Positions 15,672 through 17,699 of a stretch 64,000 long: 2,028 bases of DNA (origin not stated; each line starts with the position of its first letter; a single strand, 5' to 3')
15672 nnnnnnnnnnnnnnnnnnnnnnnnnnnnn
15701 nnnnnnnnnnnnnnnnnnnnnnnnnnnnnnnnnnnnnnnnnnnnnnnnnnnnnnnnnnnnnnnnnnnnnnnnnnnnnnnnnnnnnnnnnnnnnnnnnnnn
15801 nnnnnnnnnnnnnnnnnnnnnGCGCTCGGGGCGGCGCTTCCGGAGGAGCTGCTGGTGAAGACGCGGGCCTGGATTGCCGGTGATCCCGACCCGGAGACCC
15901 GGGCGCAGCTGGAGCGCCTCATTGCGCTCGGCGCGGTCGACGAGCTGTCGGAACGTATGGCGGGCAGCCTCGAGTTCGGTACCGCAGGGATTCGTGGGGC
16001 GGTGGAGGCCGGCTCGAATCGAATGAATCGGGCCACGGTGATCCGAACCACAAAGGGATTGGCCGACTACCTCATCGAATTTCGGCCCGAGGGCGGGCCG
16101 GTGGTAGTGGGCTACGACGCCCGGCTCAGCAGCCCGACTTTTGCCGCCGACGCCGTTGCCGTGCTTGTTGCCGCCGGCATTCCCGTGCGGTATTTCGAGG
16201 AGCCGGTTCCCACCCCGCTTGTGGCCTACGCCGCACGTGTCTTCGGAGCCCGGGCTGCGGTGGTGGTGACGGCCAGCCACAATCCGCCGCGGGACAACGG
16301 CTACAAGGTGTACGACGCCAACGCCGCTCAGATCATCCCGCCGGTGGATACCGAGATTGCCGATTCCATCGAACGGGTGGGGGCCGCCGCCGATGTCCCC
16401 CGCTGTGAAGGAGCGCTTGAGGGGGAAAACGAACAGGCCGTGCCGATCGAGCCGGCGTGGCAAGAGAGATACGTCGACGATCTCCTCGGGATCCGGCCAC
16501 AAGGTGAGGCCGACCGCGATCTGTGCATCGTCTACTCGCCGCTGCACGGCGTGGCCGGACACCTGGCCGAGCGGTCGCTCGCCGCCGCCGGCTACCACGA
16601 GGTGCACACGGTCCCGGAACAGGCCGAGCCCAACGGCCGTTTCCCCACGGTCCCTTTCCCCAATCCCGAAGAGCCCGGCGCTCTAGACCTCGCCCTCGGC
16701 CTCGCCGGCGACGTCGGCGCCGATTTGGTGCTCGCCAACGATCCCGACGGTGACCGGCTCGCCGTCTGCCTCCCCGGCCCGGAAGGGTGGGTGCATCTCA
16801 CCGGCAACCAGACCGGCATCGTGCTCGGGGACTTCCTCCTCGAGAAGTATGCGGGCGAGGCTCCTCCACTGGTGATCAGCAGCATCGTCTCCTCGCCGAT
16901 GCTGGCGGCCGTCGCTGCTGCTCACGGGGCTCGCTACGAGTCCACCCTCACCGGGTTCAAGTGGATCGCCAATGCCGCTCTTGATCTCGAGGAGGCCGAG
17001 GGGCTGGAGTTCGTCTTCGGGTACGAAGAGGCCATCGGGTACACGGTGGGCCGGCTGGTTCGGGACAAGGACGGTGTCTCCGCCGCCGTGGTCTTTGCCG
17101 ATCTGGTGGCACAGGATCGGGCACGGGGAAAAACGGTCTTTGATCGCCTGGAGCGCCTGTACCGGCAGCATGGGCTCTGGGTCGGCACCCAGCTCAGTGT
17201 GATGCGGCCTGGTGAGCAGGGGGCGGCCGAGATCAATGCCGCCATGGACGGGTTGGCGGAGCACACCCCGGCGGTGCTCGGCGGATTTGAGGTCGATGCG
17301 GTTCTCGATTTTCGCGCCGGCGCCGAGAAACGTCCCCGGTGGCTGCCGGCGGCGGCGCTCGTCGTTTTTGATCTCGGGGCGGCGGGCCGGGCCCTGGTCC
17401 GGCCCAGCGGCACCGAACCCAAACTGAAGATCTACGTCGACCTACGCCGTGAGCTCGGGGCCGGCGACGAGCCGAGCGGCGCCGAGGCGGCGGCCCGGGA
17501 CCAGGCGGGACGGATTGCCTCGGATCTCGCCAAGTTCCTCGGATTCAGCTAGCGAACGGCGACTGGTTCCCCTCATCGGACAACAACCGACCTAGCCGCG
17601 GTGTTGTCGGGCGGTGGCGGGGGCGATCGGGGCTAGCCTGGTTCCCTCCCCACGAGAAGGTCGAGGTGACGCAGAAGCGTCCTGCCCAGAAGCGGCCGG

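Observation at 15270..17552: In-frame fusion of 5-formyl-THF cyclo-ligase and phosphomannomutase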

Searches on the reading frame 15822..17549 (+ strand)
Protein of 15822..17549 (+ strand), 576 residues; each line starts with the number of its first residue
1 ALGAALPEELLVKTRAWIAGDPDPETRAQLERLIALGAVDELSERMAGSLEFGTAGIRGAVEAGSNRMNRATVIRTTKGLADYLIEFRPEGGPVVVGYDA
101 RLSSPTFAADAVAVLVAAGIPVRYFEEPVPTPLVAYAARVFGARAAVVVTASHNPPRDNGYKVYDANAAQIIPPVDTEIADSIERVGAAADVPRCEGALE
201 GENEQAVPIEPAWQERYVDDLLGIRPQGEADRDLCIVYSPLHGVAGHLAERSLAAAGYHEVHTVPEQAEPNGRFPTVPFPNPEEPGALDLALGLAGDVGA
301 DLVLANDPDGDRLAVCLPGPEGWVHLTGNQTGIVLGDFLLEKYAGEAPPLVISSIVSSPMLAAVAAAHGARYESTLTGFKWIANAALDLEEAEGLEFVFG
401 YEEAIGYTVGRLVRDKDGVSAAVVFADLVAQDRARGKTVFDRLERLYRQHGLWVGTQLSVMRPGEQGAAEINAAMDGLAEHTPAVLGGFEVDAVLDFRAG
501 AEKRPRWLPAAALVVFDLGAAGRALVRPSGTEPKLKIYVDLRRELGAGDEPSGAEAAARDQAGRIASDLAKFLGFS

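Call 23: search_solved_structures(query=window:15822-17549:+, max_evalue=1e-10, show_alignments=1)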
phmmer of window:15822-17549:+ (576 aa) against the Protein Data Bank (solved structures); distinct sequences matched with E-value up to 1e-10: 23.
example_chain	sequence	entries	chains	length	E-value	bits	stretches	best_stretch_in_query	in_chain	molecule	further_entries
1tuo_A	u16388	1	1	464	2.8e-21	78.9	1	44-442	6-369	Putative phosphomannomutase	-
1wqa_A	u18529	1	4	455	5.9e-18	68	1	52-448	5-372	phospho-sugar mutase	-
9du5_A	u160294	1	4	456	1.8e-17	66.4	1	52-448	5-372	Phosphoglucomutase/phosphomannomutase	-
4il8_A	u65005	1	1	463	9.1e-16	60.7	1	91-316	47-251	Phosphomannomutase/phosphoglucomutase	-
4mrq_A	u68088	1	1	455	9.8e-16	60.6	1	91-316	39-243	Phosphomannomutase/phosphoglucomutase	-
2fkf_A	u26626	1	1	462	1e-15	60.6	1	91-316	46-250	Phosphomannomutase/phosphoglucomutase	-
1k35_A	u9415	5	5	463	1e-15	60.6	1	91-316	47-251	Phosphomannomutase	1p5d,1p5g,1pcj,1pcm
2h4l_X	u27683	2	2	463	1e-15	60.6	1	91-316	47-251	Phosphomannomutase/phosphoglucomutase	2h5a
3bkq_X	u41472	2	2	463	1e-15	60.6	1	91-316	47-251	Phosphomannomutase/phosphoglucomutase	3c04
3pdk_A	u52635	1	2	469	1.5e-15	60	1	50-382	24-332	Phosphoglucosamine mutase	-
1k2y_X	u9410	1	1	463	2.7e-15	59.2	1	91-316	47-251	phosphomannomutase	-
2fkm_X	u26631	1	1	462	3.7e-15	58.8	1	91-316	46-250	Phosphomannomutase/phosphoglucomutase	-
3rsm_A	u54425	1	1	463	5e-15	58.3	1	91-316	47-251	Phosphomannomutase/phosphoglucomutase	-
2f7l_A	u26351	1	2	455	3e-14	55.7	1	52-447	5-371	455aa long hypothetical phospho-sugar mutase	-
9g69_A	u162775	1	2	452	4e-14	55.3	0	52-183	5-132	Phosphoglucosamine mutase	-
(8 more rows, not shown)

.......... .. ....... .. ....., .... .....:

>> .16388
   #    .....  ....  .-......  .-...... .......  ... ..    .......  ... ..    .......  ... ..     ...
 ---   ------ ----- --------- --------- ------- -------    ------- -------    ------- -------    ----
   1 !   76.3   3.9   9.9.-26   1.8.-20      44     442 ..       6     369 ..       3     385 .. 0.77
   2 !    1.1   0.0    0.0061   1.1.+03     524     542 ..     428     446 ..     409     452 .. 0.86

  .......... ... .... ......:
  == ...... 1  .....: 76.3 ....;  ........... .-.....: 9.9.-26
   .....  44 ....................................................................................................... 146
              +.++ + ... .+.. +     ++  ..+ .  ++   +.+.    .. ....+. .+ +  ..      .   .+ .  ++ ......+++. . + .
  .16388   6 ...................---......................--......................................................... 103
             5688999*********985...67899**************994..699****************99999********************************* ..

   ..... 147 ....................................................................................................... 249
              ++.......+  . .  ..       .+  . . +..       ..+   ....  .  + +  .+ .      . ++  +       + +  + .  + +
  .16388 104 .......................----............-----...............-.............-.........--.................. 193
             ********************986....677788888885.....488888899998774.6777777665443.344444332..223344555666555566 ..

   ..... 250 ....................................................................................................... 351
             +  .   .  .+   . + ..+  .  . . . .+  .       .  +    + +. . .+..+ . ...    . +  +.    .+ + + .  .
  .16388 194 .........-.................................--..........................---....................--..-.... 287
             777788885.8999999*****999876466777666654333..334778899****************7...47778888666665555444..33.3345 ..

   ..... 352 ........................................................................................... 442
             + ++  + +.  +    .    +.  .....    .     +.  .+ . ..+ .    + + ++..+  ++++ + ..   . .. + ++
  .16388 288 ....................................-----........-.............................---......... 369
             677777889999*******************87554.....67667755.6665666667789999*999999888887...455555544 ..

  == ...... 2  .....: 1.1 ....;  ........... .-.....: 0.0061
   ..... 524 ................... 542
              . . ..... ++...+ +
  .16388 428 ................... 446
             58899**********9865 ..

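Call 71: search_protein_families(library=ncbifam, proteins=[window:15822-17549:+], max_evalue=0.00001)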
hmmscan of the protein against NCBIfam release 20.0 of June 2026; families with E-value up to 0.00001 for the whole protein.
window:15822-17549:+ (576 aa): 7 families
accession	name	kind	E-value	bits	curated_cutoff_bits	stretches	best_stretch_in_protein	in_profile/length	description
TIGR03990.1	Arch_GlmM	equivalog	2e-45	155.5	439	1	52-448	4-367/444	phosphoglucosamine mutase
TIGR01455.1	glmM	equivalog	1.5e-30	106.3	447.55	1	52-315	1-246/442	phosphoglucosamine mutase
NF046027.1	PhglucPhmanMutPgmG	equivalog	9.7e-21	73.9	600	1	89-371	42-298/460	phosphoglucomutase/phosphomannomutase PgmG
TIGR01132.1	pgm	equivalog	1.5e-18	66.6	778.05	1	44-185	34-176/546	phosphoglucomutase (alpha-D-glucose-1,6-bisphosphate-dependent)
NF007088.0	PRK09542.1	equivalog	3.6e-15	55.9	618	1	85-434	39-361/456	phosphomannomutase/phosphoglucomutase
NF011943.0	PRK15414.1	subfamily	5.6e-10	38.8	801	1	93-382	40-314/456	phosphomannomutase CpsG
NF005737.0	PRK07564.1-1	equivalog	4.7e-06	25.5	378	0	234-440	206-400/543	alpha-D-glucose phosphate-specific phosphoglucomutase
